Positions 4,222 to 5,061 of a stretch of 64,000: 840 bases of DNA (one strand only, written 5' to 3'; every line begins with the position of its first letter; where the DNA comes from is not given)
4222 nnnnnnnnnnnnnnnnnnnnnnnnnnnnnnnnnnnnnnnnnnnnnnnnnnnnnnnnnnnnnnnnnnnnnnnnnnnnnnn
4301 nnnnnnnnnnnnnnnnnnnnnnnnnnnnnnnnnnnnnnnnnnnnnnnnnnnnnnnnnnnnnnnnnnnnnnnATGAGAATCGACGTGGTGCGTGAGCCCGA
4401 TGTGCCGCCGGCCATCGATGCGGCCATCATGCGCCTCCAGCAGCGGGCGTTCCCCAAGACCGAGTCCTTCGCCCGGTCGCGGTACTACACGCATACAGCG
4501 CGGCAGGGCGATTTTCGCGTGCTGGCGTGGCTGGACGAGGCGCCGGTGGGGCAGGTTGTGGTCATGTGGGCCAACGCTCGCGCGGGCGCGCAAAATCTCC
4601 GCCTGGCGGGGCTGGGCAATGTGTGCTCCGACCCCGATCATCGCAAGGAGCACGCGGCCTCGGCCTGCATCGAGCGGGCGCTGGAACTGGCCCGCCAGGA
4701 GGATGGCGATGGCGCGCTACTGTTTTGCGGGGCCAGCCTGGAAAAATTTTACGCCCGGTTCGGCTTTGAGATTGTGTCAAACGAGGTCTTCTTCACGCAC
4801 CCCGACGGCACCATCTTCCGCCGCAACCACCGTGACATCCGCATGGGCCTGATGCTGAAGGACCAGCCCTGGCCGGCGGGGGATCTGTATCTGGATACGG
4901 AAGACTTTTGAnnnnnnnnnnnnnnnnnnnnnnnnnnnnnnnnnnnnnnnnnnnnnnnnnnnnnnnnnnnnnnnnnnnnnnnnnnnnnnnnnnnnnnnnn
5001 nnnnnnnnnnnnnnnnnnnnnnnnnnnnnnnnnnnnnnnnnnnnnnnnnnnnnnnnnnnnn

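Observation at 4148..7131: TPP riboswitch controls an unusual operon: GNAT acetyltransferase - structured repeat - DUF374 acyltransferase - thiC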

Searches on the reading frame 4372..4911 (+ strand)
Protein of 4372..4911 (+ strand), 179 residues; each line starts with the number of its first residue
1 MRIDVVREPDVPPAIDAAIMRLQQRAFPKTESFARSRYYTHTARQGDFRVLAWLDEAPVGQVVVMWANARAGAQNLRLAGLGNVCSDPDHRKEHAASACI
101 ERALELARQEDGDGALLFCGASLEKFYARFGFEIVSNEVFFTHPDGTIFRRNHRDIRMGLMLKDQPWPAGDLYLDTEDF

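Call 8: search_protein_families(library=pfam, proteins=[window:4372-4911:+], max_evalue=0.01)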
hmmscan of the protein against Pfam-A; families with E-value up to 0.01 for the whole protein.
window:4372-4911:+ (179 aa): 3 families
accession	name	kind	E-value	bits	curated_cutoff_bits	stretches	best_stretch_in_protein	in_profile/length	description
PF13527.13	Acetyltransf_9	-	6e-11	42.9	25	1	18-134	12-126/127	Acetyltransferase (GNAT) domain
PF00583.31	Acetyltransf_1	-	1.1e-06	29.3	20.7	1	18-132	3-116/116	Acetyltransferase (GNAT) family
PF13508.13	Acetyltransf_7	-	1.9e-05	25.4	27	1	52-133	8-83/84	Acetyltransferase (GNAT) domain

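Call 9: search_protein_families(library=ncbifam, proteins=[window:4372-4911:+], max_evalue=0.01)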
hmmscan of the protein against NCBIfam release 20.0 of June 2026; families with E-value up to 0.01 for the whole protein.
window:4372-4911:+ (179 aa): 0 families

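Call 52: search_solved_structures(query=window:4372-4908:+, max_evalue=1)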
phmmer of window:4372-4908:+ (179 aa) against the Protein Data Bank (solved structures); distinct sequences matched with E-value up to 1: 7.
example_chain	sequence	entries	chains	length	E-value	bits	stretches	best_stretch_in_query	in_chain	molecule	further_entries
2ozg_A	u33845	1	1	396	0.0042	20.2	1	32-154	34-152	GCN5-related N-acetyltransferase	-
6yzz_A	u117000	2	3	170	0.037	17.1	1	35-136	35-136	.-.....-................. 50 | Acyl-CoA N-acyltransferases (NAT) superfamily protein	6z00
4rs2_A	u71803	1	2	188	0.041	16.9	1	13-138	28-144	Predicted acyltransferase with acyl-CoA N-acyltransferase domain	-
2bsw_A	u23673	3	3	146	0.063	16.3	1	79-147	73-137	GLYPHOSATE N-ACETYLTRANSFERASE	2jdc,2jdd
2hv2_A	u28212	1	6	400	0.096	15.7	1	54-142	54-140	Hypothetical protein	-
6k5m_A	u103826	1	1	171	0.22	14.6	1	68-135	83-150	Serotonin N-acetyltransferase 1, chloroplastic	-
7dai_A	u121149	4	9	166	0.26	14.3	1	68-134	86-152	Serotonin N-acetyltransferase 1, chloroplastic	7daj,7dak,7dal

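Call 56: find_homologous_proteins(query=window:4372-4908:+, max_evalue=0.00001)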
Query window:4372-4908:+ (179 aa): 10 proteins with E <= 0.00001 among 137 candidates.
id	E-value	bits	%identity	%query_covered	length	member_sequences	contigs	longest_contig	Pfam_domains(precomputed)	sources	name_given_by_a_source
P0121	5.4e-118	409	100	100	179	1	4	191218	PF13508.14,PF13527.14,PF00583.32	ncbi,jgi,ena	jgi:predicted N-acetyltransferase YhbS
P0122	2.3e-93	329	81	100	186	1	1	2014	PF13508.14,PF13527.14,PF00583.32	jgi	jgi:predicted N-acetyltransferase YhbS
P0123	4.2e-93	328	80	100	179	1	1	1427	PF13527.14,PF00583.32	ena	-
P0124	1.3e-91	323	79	100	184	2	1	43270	PF13527.14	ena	-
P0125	1.2e-85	304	74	100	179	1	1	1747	PF13527.14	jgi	jgi:predicted GNAT family N-acyltransferase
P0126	1.6e-78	281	70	100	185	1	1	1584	PF13508.14,PF13527.14,PF00583.32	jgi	jgi:GNAT superfamily N-acetyltransferase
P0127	3.2e-72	260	60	100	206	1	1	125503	PF13527.14,PF00583.32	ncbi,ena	-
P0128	2.0e-66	241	63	100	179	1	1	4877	PF13508.14,PF13527.14,PF00583.32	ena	-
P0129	3.2e-47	179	49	100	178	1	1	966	PF13673.14,PF13508.14,PF13527.14,PF00583.32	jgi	jgi:predicted N-acetyltransferase YhbS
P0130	9.7e-42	161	49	100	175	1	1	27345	PF13673.14,PF13508.14,PF13527.14,PF00583.32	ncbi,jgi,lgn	-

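Call 57: find_encoding_contigs(protein=P0130, flank=6000, max_places=2)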
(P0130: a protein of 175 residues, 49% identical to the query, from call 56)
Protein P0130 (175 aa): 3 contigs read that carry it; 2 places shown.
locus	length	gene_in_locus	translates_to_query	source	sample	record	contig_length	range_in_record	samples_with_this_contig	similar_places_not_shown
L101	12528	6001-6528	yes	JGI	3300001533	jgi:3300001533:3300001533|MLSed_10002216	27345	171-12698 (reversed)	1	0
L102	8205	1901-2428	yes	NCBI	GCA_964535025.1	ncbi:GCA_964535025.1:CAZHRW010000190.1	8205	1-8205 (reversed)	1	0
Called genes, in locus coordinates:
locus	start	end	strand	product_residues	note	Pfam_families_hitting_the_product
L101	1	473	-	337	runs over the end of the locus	PF00795:CN_hydrolase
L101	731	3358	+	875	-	PF16889:Hepar_II_III_N, PF07940:Hepar_II_III_C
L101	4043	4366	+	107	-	-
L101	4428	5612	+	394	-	-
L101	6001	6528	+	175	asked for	PF00583:Acetyltransf_1, PF13527:Acetyltransf_9, PF13673:Acetyltransf_10 (weak), PF13508:Acetyltransf_7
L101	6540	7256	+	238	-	PF04028:DUF374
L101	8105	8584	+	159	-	PF01964:ThiC_Rad_SAM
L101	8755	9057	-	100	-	-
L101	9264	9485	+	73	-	PF01569:PAP2 (weak)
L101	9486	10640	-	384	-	-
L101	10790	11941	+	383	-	PF01841:Transglut_core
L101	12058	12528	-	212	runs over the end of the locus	?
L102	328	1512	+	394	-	-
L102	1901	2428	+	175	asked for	PF00583:Acetyltransf_1, PF13527:Acetyltransf_9, PF13673:Acetyltransf_10 (weak), PF13508:Acetyltransf_7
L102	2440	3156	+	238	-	PF04028:DUF374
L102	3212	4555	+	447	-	PF01964:ThiC_Rad_SAM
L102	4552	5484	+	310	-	PF01569:PAP2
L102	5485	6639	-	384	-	-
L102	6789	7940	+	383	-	PF01841:Transglut_core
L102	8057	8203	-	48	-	?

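Call 71: find_homologous_proteins(query=A2, max_evalue=0.001)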
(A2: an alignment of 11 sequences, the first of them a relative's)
Query A2 (11 sequences) (179 aa, profile of the alignment): 32 proteins with E <= 0.001 among 8000 candidates.
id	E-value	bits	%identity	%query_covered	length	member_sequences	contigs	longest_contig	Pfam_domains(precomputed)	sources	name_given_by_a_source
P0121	5.6e-96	337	100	100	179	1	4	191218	PF13508.14,PF13527.14,PF00583.32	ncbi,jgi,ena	jgi:predicted N-acetyltransferase YhbS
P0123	2.1e-94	332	80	100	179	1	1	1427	PF13527.14,PF00583.32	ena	-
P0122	7.5e-94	330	81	100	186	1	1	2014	PF13508.14,PF13527.14,PF00583.32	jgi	jgi:predicted N-acetyltransferase YhbS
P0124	1.4e-93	330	79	100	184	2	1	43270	PF13527.14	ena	-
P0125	6.3e-91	321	74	100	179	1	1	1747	PF13527.14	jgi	jgi:predicted GNAT family N-acyltransferase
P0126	1.1e-90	320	70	100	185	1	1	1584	PF13508.14,PF13527.14,PF00583.32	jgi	jgi:GNAT superfamily N-acetyltransferase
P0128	1.1e-88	314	63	100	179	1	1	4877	PF13508.14,PF13527.14,PF00583.32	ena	-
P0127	3.7e-86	305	60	100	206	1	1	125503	PF13527.14,PF00583.32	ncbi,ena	-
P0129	8.3e-79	281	49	100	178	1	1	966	PF13673.14,PF13508.14,PF13527.14,PF00583.32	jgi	jgi:predicted N-acetyltransferase YhbS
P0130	4.2e-77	276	49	100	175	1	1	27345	PF13673.14,PF13508.14,PF13527.14,PF00583.32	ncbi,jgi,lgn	-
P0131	1.6e-72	261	47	100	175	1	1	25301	PF13673.14,PF13302.14,PF13508.14,PF08445.17,PF13527.14,PF00583.32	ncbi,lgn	ncbi:MAG: GNAT family N-acetyltransferase [Planctomycetota bacterium]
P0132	4.8e-72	259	47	96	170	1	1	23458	PF13508.14,PF13527.14,PF00583.32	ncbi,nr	ncbi:MAG: GNAT family N-acetyltransferase [Planctomycetes bacterium]|nr:GNAT family N-acetyltransfer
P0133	3.2e-70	253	46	100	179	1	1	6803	PF13508.14,PF13527.14,PF00583.32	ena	-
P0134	2.3e-69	251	53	100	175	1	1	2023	PF13508.14,PF13527.14,PF00583.32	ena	-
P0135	5.3e-69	249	50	100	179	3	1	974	PF13673.14,PF13508.14,PF13527.14,PF00583.32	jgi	-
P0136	9.0e-65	236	46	100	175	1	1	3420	PF13673.14,PF13508.14,PF13527.14,PF00583.32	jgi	-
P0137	4.1e-64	233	49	100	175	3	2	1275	PF13508.14,PF13527.14,PF00583.32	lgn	-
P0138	5.0e-64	233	54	100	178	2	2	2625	PF13508.14,PF13527.14,PF00583.32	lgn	-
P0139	1.9e-63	231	47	100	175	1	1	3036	PF13508.14,PF13527.14,PF00583.32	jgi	-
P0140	5.7e-63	230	53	100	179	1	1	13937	PF13508.14,PF13527.14,PF00583.32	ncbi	-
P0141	1.9e-62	228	49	100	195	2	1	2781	PF13508.14,PF13527.14,PF00583.32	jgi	jgi:predicted N-acetyltransferase YhbS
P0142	1.0e-57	213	44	100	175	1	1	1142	PF13508.14,PF13527.14,PF00583.32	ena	-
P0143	3.5e-57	211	49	100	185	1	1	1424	PF13508.14,PF13527.14,PF00583.32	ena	-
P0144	4.4e-52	194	42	100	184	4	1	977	PF13527.14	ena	-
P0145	1.6e-48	183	43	100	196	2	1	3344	PF13527.14,PF00583.32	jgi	-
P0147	1.2e-31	128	32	100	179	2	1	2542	PF13508.14,PF13527.14,PF00583.32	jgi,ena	-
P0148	1.1e-16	79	29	96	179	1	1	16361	PF02474.22,PF13527.14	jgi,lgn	-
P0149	1.4e-11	62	31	55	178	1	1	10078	PF13527.14,PF00583.32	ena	-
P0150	7.4e-10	57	32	44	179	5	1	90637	PF13508.14,PF02474.22,PF13527.14,PF00583.32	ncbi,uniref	ncbi:GNAT family N-acetyltransferase [Kitasatospora sp. NPDC056181]|uniref:GNAT family N-acetyltrans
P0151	1.5e-5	43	28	55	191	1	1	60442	PF13527.14,PF00583.32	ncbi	-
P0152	4.0e-5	41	-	-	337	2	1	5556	PF13673.14,PF13302.14,PF13508.14,PF08445.17,PF13527.14,PF00583.32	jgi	jgi:mycothiol synthase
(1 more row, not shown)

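Call 72: find_encoding_contigs(protein=P0147, flank=5000, max_places=2)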
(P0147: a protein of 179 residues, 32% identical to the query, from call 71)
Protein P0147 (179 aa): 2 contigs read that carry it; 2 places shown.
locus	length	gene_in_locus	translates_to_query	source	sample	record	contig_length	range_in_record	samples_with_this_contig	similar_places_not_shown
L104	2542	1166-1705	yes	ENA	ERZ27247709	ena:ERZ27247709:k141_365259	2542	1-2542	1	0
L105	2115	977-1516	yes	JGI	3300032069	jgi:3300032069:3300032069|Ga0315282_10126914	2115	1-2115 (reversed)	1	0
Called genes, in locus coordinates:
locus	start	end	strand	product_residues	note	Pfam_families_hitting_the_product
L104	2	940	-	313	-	?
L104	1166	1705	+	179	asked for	PF13527:Acetyltransf_9, PF00583:Acetyltransf_1, PF13508:Acetyltransf_7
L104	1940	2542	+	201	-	?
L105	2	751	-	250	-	?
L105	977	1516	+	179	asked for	PF13527:Acetyltransf_9, PF00583:Acetyltransf_1, PF13508:Acetyltransf_7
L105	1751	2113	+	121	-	?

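Call 73: find_encoding_contigs(protein=P0148, flank=6000, max_places=1)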
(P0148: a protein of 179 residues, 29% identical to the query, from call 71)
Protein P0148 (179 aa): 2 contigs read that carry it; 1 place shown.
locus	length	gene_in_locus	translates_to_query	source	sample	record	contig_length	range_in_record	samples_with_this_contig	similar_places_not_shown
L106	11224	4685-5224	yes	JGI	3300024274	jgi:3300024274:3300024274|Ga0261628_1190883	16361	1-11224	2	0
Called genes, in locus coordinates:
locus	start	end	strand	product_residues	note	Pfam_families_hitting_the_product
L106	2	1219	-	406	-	?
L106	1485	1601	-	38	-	-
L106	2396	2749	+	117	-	-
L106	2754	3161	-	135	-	PF04892:VanZ-LLP1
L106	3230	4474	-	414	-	PF01926:MMR_HSR1, PF02421:FeoB_N (weak), PF18128:HydF_dimer, PF18133:HydF_tetramer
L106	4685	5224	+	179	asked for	PF02474:NodA, PF13527:Acetyltransf_9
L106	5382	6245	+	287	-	PF01261:AP_endonuc_2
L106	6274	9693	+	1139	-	PF17132:Glyco_hydro_106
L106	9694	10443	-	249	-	PF06283:ThuA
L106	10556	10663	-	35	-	-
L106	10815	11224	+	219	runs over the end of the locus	-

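Call 87: predict_structure(alignment_id=A3)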
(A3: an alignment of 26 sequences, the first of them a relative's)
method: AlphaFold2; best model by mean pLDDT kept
length: 179 residues; sequences in the alignment: 26
mean_pLDDT: 95.0   pTM: 0.90
mean pLDDT of the five models: 95.0, 94.8, 94.7, 94.2, 93.0
residues with pLDDT >= 90: 166; 70-90: 13; 50-70: 0; < 50: 0
segments of 3 or more residues with pLDDT < 50: none
pLDDT, mean of each block of 10 residues (from residue 1): 95 96 96 91 92 96 97 95 96 96 98 97 97 97 93 91 95 93
secondary structure, 60 per line:
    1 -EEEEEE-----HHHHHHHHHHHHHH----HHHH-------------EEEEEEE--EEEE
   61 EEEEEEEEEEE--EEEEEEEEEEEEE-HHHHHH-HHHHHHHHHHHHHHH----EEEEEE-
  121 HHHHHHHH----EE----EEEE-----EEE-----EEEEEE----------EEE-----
elements in order: E2-7 H13-26 H31-34 E48-54 E57-71 E74-86 H88-93 H95-109 E114-119 H121-128 E139-142 E148-150 E156-161 E172-174

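Call 89: search_protein_representatives(alignment_id=A3)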
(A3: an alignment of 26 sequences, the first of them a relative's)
Query: 26 sequences, 179 profile positions. Proteins with E-value up to 0.001 (for the whole library): 6904; up to 1e-10: 666; up to 1e-30: 19. The best 150 are listed.
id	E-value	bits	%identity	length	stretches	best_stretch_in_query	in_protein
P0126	5.4e-77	273.8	-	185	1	1-179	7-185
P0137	5.9e-75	267.1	-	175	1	1-179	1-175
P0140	6.5e-71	254.0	-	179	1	1-179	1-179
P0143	1.7e-65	236.3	-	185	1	1-179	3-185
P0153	2.6e-61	222.7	-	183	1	1-179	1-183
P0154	7.4e-61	221.2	-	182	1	1-179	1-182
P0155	4.4e-60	218.7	-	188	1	1-179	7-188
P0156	4.3e-48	179.6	-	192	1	2-179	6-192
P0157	7.7e-42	159.3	-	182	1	1-179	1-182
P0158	1.9e-38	148.2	-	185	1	1-179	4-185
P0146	6.1e-38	146.6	-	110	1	1-94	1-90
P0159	2.5e-37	144.6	-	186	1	3-178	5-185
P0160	2.0e-36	141.6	-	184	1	2-179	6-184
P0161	2.9e-35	137.8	-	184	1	1-179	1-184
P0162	1.9e-34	135.1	-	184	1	1-179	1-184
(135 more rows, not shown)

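Call 90: fold_search(model_id=the predicted structure, library=pdb)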
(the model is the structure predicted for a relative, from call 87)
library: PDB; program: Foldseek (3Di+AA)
matches with E <= 10: 1363; with E <= 0.001: 644
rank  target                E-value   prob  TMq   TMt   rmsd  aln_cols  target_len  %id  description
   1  5us1_F                7.9e-12  1.00  0.80  0.81   2.7       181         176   16  Crystal structure of aminoglycoside acetyltransferase AAC(2')-Ia in complex with N2'-acetylgentamicin C1A and coenzyme (released 2017-03-15)
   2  6vou_B                9.4e-12  1.00  0.77  0.79   3.4       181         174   15  Aminoglycoside N-2'-Acetyltransferase-Ia [AAC(2')-Ia] in complex with acetylated-plazomicin and CoA (released 2021-06-02)
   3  6vta_B                1.1e-11  1.00  0.78  0.78   3.3       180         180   16  Aminoglycoside N-2'-Acetyltransferase-Ia [AAC(2')-Ia] in complex with amikacin and acetyl-CoA (released 2021-06-02)
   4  6vou_A                1.3e-11  1.00  0.78  0.79   3.4       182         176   15  Aminoglycoside N-2'-Acetyltransferase-Ia [AAC(2')-Ia] in complex with acetylated-plazomicin and CoA (released 2021-06-02)
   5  5us1_B                2.1e-11  1.00  0.76  0.76   3.4       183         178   17  Crystal structure of aminoglycoside acetyltransferase AAC(2')-Ia in complex with N2'-acetylgentamicin C1A and coenzyme (released 2017-03-15)
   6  6vr3_B                2.9e-11  1.00  0.78  0.80   3.2       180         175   16  Aminoglycoside N-2'-Acetyltransferase-Ia [AAC(2')-Ia] in complex with acetylated-netilmicin and CoA (released 2021-06-02)
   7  7jzs                  3.2e-11  1.00  0.79  0.78   3.3       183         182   15  Aminoglycoside N-2'-Acetyltransferase-Ia [AAC(2')-Ia] in complex with CoA (released 2021-06-02)
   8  5us1_J                3.4e-11  1.00  0.78  0.78   3.0       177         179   15  Crystal structure of aminoglycoside acetyltransferase AAC(2')-Ia in complex with N2'-acetylgentamicin C1A and coenzyme (released 2017-03-15)
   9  5us1_A                3.4e-11  1.00  0.80  0.76   2.7       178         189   16  Crystal structure of aminoglycoside acetyltransferase AAC(2')-Ia in complex with N2'-acetylgentamicin C1A and coenzyme (released 2017-03-15)
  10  6vta_A                3.6e-11  1.00  0.78  0.77   3.2       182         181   16  Aminoglycoside N-2'-Acetyltransferase-Ia [AAC(2')-Ia] in complex with amikacin and acetyl-CoA (released 2021-06-02)
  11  6vr2_B                5.1e-11  1.00  0.79  0.80   3.2       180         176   16  Aminoglycoside N-2'-Acetyltransferase-Ia [AAC(2')-Ia] in complex with acetylated-tobramycin and CoA (released 2021-06-02)
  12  5us1_C                6.1e-11  1.00  0.80  0.77   3.0       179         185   14  Crystal structure of aminoglycoside acetyltransferase AAC(2')-Ia in complex with N2'-acetylgentamicin C1A and coenzyme (released 2017-03-15)
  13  5us1_D                1.1e-10  1.00  0.78  0.79   3.1       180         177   16  Crystal structure of aminoglycoside acetyltransferase AAC(2')-Ia in complex with N2'-acetylgentamicin C1A and coenzyme (released 2017-03-15)
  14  5us1_E                3.9e-10  1.00  0.79  0.77   2.7       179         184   16  Crystal structure of aminoglycoside acetyltransferase AAC(2')-Ia in complex with N2'-acetylgentamicin C1A and coenzyme (released 2017-03-15)
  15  1m4d_B                5.2e-10  1.00  0.79  0.80   3.0       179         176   18  Aminoglycoside 2'-N-acetyltransferase from Mycobacterium tuberculosis-Complex with Coenzyme A and Tobramycin (released 2002-08-28)
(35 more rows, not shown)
